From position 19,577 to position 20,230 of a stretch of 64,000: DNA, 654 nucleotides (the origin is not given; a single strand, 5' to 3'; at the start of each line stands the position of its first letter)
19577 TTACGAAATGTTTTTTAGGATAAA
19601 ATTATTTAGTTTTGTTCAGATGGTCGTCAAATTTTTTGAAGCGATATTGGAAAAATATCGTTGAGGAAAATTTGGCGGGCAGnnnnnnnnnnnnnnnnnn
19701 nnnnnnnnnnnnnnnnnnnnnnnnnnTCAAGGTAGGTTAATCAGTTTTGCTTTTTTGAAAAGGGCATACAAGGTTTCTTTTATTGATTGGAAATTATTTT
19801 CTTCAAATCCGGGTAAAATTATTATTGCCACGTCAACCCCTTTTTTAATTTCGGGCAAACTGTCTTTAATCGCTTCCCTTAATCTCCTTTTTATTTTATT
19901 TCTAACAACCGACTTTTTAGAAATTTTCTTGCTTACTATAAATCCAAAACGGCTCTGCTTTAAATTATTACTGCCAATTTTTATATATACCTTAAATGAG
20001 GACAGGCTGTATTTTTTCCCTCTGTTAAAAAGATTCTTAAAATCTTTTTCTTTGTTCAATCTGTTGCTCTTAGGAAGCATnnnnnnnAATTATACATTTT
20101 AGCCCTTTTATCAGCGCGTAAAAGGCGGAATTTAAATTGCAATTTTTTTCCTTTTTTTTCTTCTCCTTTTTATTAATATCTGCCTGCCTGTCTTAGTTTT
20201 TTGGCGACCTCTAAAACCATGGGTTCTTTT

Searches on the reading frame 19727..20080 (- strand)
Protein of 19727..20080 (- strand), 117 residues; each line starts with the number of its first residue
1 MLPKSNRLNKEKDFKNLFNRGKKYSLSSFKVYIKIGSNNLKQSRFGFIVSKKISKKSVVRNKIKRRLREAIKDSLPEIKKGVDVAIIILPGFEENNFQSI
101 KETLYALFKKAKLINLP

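Call 28: search_protein_families(library=pfam, proteins=[window:19727-20080:-])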
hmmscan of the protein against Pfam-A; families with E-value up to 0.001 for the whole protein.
window:19727-20080:- (117 aa): 1 family
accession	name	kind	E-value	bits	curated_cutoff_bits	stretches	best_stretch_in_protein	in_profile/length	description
PF00825.24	Ribonuclease_P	-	4.5e-27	94.7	22.3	1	2-111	1-108/109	Ribonuclease P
